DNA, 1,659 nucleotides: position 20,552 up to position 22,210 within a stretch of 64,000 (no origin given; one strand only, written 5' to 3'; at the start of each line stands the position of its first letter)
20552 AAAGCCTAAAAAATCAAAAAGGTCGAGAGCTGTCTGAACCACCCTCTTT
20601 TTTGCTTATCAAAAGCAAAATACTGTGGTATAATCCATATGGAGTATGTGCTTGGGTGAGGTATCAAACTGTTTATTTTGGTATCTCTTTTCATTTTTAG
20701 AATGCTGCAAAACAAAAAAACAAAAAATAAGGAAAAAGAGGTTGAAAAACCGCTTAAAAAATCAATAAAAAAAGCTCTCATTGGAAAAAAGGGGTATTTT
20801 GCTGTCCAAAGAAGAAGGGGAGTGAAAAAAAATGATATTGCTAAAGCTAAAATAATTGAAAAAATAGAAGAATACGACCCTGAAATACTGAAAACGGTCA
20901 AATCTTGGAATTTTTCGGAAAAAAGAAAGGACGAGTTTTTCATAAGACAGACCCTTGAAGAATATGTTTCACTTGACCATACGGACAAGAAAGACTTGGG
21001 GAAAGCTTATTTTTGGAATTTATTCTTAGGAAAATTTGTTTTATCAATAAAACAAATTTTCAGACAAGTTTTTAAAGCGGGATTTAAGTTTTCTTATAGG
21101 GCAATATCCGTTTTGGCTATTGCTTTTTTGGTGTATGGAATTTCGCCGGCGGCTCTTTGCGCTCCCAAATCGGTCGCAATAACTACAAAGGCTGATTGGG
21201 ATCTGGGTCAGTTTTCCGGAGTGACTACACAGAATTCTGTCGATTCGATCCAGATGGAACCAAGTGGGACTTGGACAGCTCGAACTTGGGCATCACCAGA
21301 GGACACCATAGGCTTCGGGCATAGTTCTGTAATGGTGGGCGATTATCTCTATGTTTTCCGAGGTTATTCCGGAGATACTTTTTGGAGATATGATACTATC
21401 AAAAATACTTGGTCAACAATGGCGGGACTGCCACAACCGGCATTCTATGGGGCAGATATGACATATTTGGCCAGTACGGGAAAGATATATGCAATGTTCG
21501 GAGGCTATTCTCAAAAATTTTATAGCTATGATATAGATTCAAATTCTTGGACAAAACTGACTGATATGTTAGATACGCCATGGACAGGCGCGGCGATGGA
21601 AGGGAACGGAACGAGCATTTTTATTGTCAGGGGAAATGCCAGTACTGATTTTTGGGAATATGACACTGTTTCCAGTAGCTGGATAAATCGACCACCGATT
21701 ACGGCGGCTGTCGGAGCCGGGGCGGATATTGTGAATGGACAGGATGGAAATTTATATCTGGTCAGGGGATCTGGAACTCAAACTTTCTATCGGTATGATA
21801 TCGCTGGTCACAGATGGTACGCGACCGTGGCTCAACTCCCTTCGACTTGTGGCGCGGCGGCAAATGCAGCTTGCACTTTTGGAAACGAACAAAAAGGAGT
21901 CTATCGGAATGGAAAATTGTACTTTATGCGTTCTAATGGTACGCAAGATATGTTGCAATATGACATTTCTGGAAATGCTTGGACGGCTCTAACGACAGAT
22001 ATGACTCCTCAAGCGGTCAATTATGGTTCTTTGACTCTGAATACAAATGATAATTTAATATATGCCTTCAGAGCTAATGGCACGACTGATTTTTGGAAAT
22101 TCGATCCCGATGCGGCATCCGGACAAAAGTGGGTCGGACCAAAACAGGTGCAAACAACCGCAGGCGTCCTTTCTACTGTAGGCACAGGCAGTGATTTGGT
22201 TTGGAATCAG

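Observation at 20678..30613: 2594-aa Kelch-propeller/FN3 giant surface protein in an operon with a MacB-type ABC ATPase and FtsX-like permease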

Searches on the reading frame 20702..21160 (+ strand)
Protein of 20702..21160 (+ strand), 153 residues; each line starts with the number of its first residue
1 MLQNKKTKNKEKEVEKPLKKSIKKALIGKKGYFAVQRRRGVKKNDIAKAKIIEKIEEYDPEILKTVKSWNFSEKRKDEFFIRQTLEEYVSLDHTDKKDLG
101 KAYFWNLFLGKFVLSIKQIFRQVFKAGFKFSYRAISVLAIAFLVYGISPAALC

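Call 28: search_protein_families(library=pfam, proteins=[window:20702-21160:+], max_evalue=0.1)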
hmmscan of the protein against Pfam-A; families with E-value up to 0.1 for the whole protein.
window:20702-21160:+ (153 aa): 0 families

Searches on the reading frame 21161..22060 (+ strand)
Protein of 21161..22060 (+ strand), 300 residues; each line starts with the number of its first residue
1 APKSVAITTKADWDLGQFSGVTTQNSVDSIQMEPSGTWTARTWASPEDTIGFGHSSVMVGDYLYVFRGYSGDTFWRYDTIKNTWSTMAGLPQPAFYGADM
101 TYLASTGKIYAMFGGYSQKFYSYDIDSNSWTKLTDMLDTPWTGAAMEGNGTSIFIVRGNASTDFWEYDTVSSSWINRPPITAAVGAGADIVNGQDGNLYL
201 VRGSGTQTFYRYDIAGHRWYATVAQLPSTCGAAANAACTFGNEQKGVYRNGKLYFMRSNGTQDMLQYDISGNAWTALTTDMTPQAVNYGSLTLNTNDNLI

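Call 28: search_protein_families(library=pfam, proteins=[window:21161-22060:+], max_evalue=0.1)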
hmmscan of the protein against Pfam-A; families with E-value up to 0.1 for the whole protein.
window:21161-22060:+ (300 aa): 9 families
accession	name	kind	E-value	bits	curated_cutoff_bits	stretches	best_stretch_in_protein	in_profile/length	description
PF24681.1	Kelch_KLHDC2_KLHL20_DRC7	-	6.9e-18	65.2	50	2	53-242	1-214/221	KLHDC2/KLHL20/DRC7 Kelch-repeats domain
PF07646.21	Kelch_2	-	6.3e-16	57.9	21.3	2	53-91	4-48/48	Kelch motif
PF13964.12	Kelch_6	-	2.8e-15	56.1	25.3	2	53-93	4-49/50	Kelch motif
PF01344.31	Kelch_1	-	7.3e-15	54.6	20.1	2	53-90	4-45/46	Kelch motif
PF24981.1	Beta-prop_ATRN-LZTR1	-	2.3e-13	50.5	50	2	35-134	24-139/289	Attractin/LZTR1 beta-propeller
PF13415.12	Kelch_3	-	1.3e-08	35.2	22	0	72-102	18-47/48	Galactose oxidase, central domain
PF24996.1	NANM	-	9.4e-07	28.4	45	1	55-161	12-127/350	N-acetylneuraminate epimerase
PF25210.1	Kelch_FKB95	-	4.6e-06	26.9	70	2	36-113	160-233/268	FKB95, Kelch-repeats domain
PF13418.12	Kelch_4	-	5e-06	26.8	21.6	1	53-91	4-48/49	Galactose oxidase, central domain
